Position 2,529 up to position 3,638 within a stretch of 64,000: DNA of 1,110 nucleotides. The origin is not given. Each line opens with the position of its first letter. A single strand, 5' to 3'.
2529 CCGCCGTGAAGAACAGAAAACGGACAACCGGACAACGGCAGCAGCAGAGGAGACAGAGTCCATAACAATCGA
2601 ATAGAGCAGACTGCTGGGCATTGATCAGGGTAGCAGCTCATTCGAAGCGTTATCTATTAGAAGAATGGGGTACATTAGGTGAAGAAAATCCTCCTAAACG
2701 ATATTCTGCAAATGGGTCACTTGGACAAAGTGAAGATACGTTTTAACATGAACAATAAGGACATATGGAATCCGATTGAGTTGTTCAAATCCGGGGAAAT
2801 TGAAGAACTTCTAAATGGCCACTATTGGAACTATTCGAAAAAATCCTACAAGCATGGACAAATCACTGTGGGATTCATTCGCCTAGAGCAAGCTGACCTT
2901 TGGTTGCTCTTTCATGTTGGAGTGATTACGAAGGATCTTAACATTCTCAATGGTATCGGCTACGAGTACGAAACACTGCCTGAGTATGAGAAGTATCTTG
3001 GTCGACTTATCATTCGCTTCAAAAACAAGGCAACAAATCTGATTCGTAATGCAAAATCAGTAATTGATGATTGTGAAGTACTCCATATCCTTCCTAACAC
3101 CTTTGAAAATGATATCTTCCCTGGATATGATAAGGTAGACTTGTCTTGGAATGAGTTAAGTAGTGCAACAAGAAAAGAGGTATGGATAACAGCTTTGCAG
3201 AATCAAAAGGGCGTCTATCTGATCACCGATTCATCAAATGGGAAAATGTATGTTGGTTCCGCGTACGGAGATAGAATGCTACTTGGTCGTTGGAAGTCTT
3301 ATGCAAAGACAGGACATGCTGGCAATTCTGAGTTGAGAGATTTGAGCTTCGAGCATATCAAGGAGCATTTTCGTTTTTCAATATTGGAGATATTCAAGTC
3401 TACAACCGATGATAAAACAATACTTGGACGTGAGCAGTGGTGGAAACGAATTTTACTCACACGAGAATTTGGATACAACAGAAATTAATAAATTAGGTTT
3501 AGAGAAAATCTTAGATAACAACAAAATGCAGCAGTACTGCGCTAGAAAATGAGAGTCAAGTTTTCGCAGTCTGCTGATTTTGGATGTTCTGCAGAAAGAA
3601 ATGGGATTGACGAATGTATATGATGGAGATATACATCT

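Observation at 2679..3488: AT-rich cassette encoding an unknown N-terminal domain fused to a GIY-YIG nuclease: a candidate single-gene defence or addiction function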

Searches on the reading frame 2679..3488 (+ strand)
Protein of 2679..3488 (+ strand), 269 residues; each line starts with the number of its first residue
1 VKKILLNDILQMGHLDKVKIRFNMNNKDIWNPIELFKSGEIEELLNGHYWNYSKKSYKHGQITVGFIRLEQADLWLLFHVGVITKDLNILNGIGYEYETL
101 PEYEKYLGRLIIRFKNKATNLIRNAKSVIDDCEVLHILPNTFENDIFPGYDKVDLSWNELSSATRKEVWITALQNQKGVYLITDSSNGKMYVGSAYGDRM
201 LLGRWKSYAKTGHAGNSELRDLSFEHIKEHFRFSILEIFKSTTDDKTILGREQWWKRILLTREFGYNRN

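Call 4: search_protein_families(library=pfam, proteins=[window:2679-3488:+], max_evalue=1)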
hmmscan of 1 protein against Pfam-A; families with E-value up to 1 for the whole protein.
window:2679-3488:+ (269 aa): 3 families
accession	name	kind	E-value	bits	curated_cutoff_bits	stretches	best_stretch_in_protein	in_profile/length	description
PF01541.30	GIY-YIG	-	8.5e-07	29.6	22.6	1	177-257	2-70/78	GIY-YIG catalytic domain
PF19835.5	SegE_GIY-YIG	-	0.0011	19.6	25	1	179-260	20-108/123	Putative endonuclease segE, GIY-YIG domain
PF14250.11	AbrB-like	-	0.12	13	25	1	179-202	30-53/70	AbrB-like transcriptional regulator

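Call 6: search_protein_families(library=ncbifam, proteins=[window:2679-3488:+], max_evalue=1)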
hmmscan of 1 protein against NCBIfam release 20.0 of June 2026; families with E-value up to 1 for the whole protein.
window:2679-3488:+ (269 aa): 4 families
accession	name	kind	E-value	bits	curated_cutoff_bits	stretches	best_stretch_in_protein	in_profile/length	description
TIGR01453.1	grpIintron_endo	subfamily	9.1e-10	38.9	56.05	1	177-267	2-86/215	group I intron endonuclease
NF005906.0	PRK07883.1-4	equivalog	0.12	10.6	495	1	166-222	206-258/563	DEDD exonuclease domain-containing protein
NF005905.0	PRK07883.1-3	equivalog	0.26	9.8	508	1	133-198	182-248/581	DEDD exonuclease domain-containing protein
NF005904.0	PRK07883.1-2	equivalog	0.33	9.2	969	1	153-195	209-251/584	DEDD exonuclease domain-containing protein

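Call 7: search_protein_families(library=padloc, proteins=[window:2679-3488:+], max_evalue=1)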
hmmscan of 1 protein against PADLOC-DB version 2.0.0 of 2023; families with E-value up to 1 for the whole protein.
window:2679-3488:+ (269 aa): 3 families
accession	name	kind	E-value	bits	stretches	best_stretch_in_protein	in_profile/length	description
PDLC03974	UzuA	-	3.1e-61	205.5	1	2-269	36-310/310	-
PDLC03973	UzuA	-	1.1e-54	183.9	1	4-269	3-278/278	-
PDLC03701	HEase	-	8.6e-07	27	1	177-267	3-91/271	homing endonuclease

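Call 8: search_protein_families(library=phrogs, proteins=[window:2679-3488:+], max_evalue=1)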
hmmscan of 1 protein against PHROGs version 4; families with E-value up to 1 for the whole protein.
window:2679-3488:+ (269 aa): 6 families
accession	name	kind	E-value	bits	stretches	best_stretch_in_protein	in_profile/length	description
phrog_26160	-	unknown function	3.9e-41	142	1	93-269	98-278/278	-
phrog_314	-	DNA, RNA and nucleotide metabolism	4e-09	37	1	178-267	180-261/574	homing endonuclease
phrog_447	-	other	0.0019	19.1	1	179-260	29-117/148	NAD synthetase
phrog_19446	-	DNA, RNA and nucleotide metabolism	0.0041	17.7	1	179-252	4-72/254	homing endonuclease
phrog_5123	-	DNA, RNA and nucleotide metabolism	0.034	15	1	179-269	4-89/152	homing endonuclease with GIY-YIG motif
phrog_19235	-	unknown function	0.036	14.5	1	174-211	18-56/251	-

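Call 9: find_homologous_proteins(query=window:2679-3488:+)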
Query window:2679-3488:+ (269 aa): 2516 proteins with E <= 0.001 among 3073 candidates; the best 120 are listed.
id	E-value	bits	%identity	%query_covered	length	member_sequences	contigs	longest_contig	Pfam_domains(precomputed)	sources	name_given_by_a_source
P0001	2.2e-164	563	100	91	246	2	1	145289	PF01541.31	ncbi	-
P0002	1.9e-142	491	80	100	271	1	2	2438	-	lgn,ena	-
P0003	7.2e-125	434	72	99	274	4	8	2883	-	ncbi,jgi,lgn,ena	jgi:hypothetical protein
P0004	1.1e-124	433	71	99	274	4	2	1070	-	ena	-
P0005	7.1e-124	431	69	100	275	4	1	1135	PF01541.31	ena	-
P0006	1.2e-123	430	70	99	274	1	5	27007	PF01541.31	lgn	-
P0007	2.2e-123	429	68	99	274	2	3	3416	PF01541.31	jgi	jgi:hypothetical protein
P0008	5.6e-123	428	68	99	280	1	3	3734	PF01541.31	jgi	jgi:hypothetical protein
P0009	1.0e-122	427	70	99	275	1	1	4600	-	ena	-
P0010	4.3e-122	425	67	100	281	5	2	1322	-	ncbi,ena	-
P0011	1.1e-121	423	70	100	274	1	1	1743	-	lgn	-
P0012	1.4e-121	423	69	99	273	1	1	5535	-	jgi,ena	-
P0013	1.4e-121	423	67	100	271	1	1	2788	PF01541.31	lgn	-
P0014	1.9e-121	423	69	100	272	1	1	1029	-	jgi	jgi:hypothetical protein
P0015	3.3e-121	422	69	99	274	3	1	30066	-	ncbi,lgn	ncbi:MAG: GIY-YIG nuclease family protein [Cyanobacteria bacterium J06638_20]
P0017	5.5e-121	421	68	100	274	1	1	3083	PF01541.31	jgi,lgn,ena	-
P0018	1.2e-120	420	68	100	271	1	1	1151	PF01541.31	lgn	-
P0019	1.2e-120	420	69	99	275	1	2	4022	PF01541.31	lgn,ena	-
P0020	1.8e-120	419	68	99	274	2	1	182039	PF01541.31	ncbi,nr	ncbi:MAG: GIY-YIG nuclease family protein [Marinifilaceae bacterium]|nr:GIY-YIG nuclease family prot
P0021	1.8e-120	419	68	99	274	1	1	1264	PF01541.31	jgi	jgi:hypothetical protein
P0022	2.1e-120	419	68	100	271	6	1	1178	PF01541.31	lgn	-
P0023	2.6e-120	419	68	99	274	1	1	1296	PF01541.31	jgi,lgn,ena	-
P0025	4.2e-120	418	68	100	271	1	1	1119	PF01541.31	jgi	jgi:hypothetical protein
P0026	4.4e-120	418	68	100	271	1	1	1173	PF01541.31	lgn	-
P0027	4.7e-120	418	67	99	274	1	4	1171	PF01541.31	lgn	-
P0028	7.3e-120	417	67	99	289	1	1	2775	PF01541.31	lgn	-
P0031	1.2e-119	417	66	99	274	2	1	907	PF01541.31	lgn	-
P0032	2.2e-119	416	65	100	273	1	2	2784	PF01541.31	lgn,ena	-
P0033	2.4e-119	416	66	100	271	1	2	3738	PF01541.31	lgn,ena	-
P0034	2.4e-119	416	68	100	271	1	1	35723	PF01541.31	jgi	jgi:hypothetical protein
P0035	2.5e-119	416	67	100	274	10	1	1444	PF01541.31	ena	-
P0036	2.5e-119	416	68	100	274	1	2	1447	PF01541.31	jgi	-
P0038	3.0e-119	415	66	100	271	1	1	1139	PF01541.31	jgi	-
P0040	3.2e-119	415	66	100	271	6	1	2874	PF01541.31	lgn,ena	-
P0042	3.4e-119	415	68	99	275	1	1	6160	PF01541.31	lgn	-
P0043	3.6e-119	415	66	100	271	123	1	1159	PF01541.31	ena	-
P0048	6.5e-119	414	66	100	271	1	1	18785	PF01541.31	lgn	-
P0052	8.1e-119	414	66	99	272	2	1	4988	PF01541.31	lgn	-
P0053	8.7e-119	414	66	100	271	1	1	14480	PF01541.31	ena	-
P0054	9.3e-119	414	67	100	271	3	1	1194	PF01541.31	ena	-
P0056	1.2e-118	413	68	100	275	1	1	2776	PF01541.31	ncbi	-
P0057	1.4e-118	413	69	99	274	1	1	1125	PF01541.31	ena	-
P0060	1.8e-118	413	68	99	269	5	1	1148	PF01541.31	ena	-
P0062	1.8e-118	413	68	100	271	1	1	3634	PF01541.31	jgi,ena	-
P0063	1.9e-118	413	66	99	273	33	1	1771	PF01541.31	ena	-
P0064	2.0e-118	413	64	99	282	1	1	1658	PF01541.31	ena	-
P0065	2.0e-118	413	66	99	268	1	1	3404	PF01541.31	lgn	-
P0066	2.1e-118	413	65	100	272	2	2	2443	PF01541.31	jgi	jgi:hypothetical protein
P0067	2.2e-118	413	65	99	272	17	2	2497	PF01541.31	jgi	jgi:hypothetical protein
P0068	2.3e-118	412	67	98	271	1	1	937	PF01541.31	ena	-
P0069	2.7e-118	412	67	100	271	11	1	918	PF01541.31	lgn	-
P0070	2.7e-118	412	67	99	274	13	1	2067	PF01541.31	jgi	jgi:hypothetical protein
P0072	2.9e-118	412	68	100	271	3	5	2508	PF01541.31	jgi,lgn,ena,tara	jgi:hypothetical protein|tara:strand:- start:113 stop:928 length:816 start_codon:yes stop_codon:yes 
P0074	3.8e-118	412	65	100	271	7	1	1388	PF01541.31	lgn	-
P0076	4.2e-118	412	65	99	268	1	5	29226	PF01541.31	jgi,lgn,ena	-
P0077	4.3e-118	412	65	100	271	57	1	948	PF01541.31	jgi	-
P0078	4.4e-118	412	66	100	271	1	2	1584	PF01541.31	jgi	jgi:hypothetical protein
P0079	4.5e-118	412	67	99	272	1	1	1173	PF01541.31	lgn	-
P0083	6.1e-118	411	67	100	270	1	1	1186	PF01541.31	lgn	-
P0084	6.7e-118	411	66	100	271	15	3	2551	PF01541.31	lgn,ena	-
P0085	7.5e-118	411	67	99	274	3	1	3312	PF01541.31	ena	-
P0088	9.1e-118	411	68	100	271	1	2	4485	PF01541.31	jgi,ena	jgi:hypothetical protein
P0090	1.1e-117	410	68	100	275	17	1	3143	PF01541.31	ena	-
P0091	1.2e-117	410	68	100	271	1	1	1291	PF01541.31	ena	-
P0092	1.2e-117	410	67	99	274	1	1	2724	PF01541.31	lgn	-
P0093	1.3e-117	410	65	99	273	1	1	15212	PF01541.31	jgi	jgi:hypothetical protein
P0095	1.5e-117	410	65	100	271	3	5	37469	PF01541.31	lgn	-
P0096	1.7e-117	410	64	100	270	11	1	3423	PF01541.31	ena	-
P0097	1.8e-117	410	68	100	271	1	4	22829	PF01541.31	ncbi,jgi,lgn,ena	ncbi:MAG: GIY-YIG nuclease family protein [Mariniphaga sp.]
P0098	2.1e-117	409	67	99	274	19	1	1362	PF01541.31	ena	-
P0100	2.6e-117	409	66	99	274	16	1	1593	PF01541.31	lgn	-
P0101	2.8e-117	409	66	100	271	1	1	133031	PF01541.31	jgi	-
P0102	2.9e-117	409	65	100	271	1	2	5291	PF01541.31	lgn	-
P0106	3.3e-117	409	66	100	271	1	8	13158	PF01541.31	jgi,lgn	jgi:hypothetical protein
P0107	3.7e-117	409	65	100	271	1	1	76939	PF01541.31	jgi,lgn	jgi:hypothetical protein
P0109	4.0e-117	408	66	100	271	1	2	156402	PF01541.31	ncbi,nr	ncbi:MAG: GIY-YIG nuclease family protein [Chitinophagales bacterium]|nr:GIY-YIG nuclease family pro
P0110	4.5e-117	408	66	100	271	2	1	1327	PF01541.31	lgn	-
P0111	4.7e-117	408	65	100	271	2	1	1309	PF01541.31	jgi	jgi:hypothetical protein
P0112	4.8e-117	408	66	99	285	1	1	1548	PF01541.31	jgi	jgi:hypothetical protein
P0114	5.5e-117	408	66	100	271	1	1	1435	PF01541.31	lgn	-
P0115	5.9e-117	408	66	100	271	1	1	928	PF01541.31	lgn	-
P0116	6.0e-117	408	64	100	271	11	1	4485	PF01541.31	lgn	-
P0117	6.1e-117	408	65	99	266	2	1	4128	PF01541.31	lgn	-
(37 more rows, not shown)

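Call 23: find_encoding_contigs(protein=P0001, flank=10000, max_places=3)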
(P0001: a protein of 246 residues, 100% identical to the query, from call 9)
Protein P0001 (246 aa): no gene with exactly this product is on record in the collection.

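Call 25: find_related_loci(query=A1, collection=genome_contigs, flank=10000)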
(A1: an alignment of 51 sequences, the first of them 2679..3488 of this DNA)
Query A1 (269 aa) in genome_contigs; peptide patterns used: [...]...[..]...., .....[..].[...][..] (x = any residue, [..] = any of these).
168 stretches matched a pattern; 143 encode a relative of the query (tblastn E <= 1e-3); the best 80 are kept; 80 distinct loci.
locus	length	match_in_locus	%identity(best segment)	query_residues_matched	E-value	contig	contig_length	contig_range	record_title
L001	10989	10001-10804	69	3-269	3e-125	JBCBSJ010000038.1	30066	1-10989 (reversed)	MAG: Cyanobacteria bacterium J06638_20 k141_446360_length_30066_cov_51.7546, whole genome shotgun sequence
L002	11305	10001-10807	68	2-269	6e-124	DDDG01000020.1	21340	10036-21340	MAG TPA_asm: Flavobacteriales bacterium UBA1986 UBA1986_contig_29248, whole genome shotgun sequence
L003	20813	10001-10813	66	1-269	1e-122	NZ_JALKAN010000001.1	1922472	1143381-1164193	Allomuricauda sp. F6463D scaffold1_size1922472, whole genome shotgun sequence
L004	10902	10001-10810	68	2-269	1e-122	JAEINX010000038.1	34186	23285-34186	MAG: Bacteroidales bacterium isolate MAG15 NODE_1017_length_34186_cov_5.216629, whole genome shotgun sequence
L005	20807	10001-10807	67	3-269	8e-123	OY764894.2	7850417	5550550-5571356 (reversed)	MAG: uncultured Desulfobacterium sp. isolate 35125921-b51f-40db-957b-bccbeeb29ead genome assembly, chromosome: 1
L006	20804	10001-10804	68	3-269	2e-122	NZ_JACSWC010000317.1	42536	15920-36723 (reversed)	Halomicronema sp. CCY15110 CCY15110_317, whole genome shotgun sequence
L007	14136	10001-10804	68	3-269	2e-122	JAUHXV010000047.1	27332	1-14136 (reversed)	MAG: Bacteroidia bacterium isolate 3_bin.24 NODE_2246_length_27332_cov_1.270134, whole genome shotgun sequence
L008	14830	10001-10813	66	1-269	6e-122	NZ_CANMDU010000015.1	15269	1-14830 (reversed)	Uncultured Maribacter sp. isolate 3-726-G.fasta NODE_15, whole genome shotgun sequence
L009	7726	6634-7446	67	1-269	4e-122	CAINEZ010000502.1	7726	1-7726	MAG: uncultured Bacteroidetes bacterium isolate AlinenLipids_bin-7249 genome assembly, contig: bin-7249:502/704, whole g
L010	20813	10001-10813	66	1-269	2e-121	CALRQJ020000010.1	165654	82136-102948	MAG: Methylophilus rhizosphaerae isolate JJ-CU23-05-7-mx-bin505 genome assembly, contig: JJ-NR103-41-C57, whole genome s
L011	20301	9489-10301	66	1-269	4e-121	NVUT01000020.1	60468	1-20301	MAG: Flavobacterium sp. isolate NORP82 Contig_source1382A_1341, whole genome shotgun sequence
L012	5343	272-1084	65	1-269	5e-121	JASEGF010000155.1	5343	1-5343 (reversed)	MAG: Bacteroidales bacterium isolate Yes49-27 NODE_155_length_5343_cov_4.287821, whole genome shotgun sequence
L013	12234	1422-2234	64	1-269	9e-121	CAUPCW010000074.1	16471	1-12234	MAG: uncultured Flavobacterium sp. isolate m02-metabat.1 genome assembly, contig: m02-c407, whole genome shotgun sequenc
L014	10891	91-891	67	5-269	8e-121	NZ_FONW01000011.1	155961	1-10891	Sunxiuqinia elliptica strain CGMCC 1.9156, whole genome shotgun sequence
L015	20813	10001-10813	65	1-269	4e-120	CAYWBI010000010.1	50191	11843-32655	MAG TPA_asm: uncultured Calditrichaceae bacterium isolate SRP216583_co1_253 genome assembly, contig: NODE_358_length_501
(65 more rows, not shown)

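Call 31: search_solved_structures(query=A1, max_evalue=1, show_alignments=2)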
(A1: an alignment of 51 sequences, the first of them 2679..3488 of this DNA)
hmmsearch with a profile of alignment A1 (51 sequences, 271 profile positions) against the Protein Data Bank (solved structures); distinct sequences matched with E-value up to 1: 3.
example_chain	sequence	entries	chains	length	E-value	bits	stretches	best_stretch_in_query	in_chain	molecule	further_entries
1ln0_A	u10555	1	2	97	1.1e-07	34.7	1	179-269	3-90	intron-associated endonuclease 1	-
1mk0_A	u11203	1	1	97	3e-07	33.3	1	179-269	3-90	Intron-associated endonuclease 1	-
1yd6_A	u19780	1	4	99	0.25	13.9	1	174-229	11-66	UvrC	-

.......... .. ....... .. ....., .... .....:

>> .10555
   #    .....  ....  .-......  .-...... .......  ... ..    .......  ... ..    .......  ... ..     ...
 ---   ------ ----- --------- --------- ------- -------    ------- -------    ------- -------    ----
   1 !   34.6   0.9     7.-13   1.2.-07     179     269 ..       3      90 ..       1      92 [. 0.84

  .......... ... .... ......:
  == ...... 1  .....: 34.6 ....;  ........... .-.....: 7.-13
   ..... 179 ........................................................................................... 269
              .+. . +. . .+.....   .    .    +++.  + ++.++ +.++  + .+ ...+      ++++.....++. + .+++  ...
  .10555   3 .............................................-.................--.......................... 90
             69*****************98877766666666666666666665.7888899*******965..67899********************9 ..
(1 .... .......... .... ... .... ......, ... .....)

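Call 32: predict_structure(alignment_id=A1)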
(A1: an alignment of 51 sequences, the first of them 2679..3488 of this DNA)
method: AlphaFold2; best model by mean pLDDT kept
length: 269 residues; sequences in the alignment: 51
mean_pLDDT: 78.1   pTM: 0.49
mean pLDDT of the five models: 78.1, 76.9, 74.1, 73.7, 73.6
residues with pLDDT >= 90: 61; 70-90: 142; 50-70: 33; < 50: 33
segments of 3 or more residues with pLDDT < 50: 28-39, 44-51, 139-142, 262-267
pLDDT, mean of each block of 10 residues (from residue 1): 85 88 60 45 49 69 84 83 75 70 80 82 87 75 60 87 87 88 87 85 94 88 93 90 89 78 47
secondary structure, 60 per line:
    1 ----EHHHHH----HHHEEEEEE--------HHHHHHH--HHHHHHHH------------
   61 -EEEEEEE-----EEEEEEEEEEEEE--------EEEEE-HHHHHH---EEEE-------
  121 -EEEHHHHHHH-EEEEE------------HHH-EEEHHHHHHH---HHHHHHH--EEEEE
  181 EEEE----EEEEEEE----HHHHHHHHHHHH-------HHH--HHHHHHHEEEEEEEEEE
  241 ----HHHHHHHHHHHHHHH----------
elements in order: H6-10 E18-23 H32-38 H41-48 E62-68 E74-86 E95-99 H101-106 E110-113 E122-124 H125-131 E133-137 E154-156 H157-163 H167-173 E176-184 E189-195 H200-211 H224-230 E231-240 H245-259

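Call 57: list_cluster_members(proteins=[P0001, P0260])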
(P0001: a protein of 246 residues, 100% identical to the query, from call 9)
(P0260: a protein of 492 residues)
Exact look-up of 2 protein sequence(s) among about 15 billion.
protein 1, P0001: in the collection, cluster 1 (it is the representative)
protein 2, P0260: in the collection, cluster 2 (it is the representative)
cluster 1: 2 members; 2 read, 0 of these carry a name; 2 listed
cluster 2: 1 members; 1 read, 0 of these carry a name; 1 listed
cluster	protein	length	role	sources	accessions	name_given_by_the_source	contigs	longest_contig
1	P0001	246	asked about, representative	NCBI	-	-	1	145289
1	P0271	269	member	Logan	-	-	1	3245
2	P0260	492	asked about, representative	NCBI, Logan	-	-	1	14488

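Call 71: search_protein_families(library=pfam, alignment_id=A4, max_evalue=0.00001)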
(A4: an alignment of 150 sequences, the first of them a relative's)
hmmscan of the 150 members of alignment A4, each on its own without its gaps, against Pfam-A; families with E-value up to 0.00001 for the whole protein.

A. member 1, L003:7970-8827:+ (285 aa): 0 families

B. families by the number of members that match (of 150 scanned): 149 families (the first 25 are shown)
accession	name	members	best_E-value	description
PF01381.28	HTH_3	4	2.1e-13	Helix-turn-helix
PF05016.21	ParE_toxin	3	2.6e-11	ParE toxin of type II toxin-antitoxin system, parDE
PF00155.27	Aminotran_1_2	2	1e-75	Aminotransferase class I and II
PF09907.15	HigB_toxin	2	4.3e-34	HigB_toxin, RelE-like toxic component of a toxin-antitoxin system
PF02371.22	Transposase_20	2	2.3e-24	Transposase IS116/IS110/IS902 family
PF01548.23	DEDD_Tnp_IS110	2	7.5e-21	Transposase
PF02661.23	Fic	2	1.4e-19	Fic/DOC family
PF00903.31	Glyoxalase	2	2.4e-19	Glyoxalase/Bleomycin resistance protein/Dioxygenase superfamily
PF00027.35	cNMP_binding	2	3.5e-13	Cyclic nucleotide-binding domain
PF00589.27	Phage_integrase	2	1.9e-09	Phage integrase family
PF12844.13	HTH_19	2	1.1e-08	Helix-turn-helix domain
PF13560.12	HTH_31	2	3.3e-08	Helix-turn-helix domain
PF01804.23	Penicil_amidase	1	7.2e-185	Penicillin amidase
PF03382.20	DUF285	1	8.4e-142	Mycoplasma protein of unknown function, DUF285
PF02562.22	PhoH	1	7.8e-92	PhoH-like protein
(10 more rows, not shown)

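Call 72: search_protein_families(library=padloc, alignment_id=A4, max_evalue=0.00001)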
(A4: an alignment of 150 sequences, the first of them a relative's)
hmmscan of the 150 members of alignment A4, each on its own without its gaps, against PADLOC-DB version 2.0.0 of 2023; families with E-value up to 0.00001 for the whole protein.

A. member 1, L003:7970-8827:+ (285 aa): 0 families

B. families by the number of members that match (of 150 scanned): 94 families (the first 25 are shown)
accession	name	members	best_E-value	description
PDLC02926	HTH_VI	3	1e-12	-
PDLC04966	PDC-S24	2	6.9e-192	-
PDLC03963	SoFic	2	7.5e-49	-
PDLC03982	PD-Lambda-2_B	2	8.6e-45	-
PDLC03979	PD-Lambda-2_A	2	5.3e-40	-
PDLC03981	PD-Lambda-2_A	2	3.3e-35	-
PDLC03978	PD-Lambda-2_A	2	5.7e-14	-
PDLC04839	PDC-S04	2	1.3e-10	-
PDLC03944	RmrA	2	4.1e-09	-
PDLC03954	RmrA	2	9.8e-09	-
PDLC03665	Control_protein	2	3.7e-08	control protein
PDLC03980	PD-Lambda-2_A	2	4.6e-07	-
PDLC03947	RmrA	2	4.2e-06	-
PDLC03203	mREase_II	1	1.2e-151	Type II methyl-directed restriction enzyme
PDLC03405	REase_II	1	1.2e-95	Type II restriction enzyme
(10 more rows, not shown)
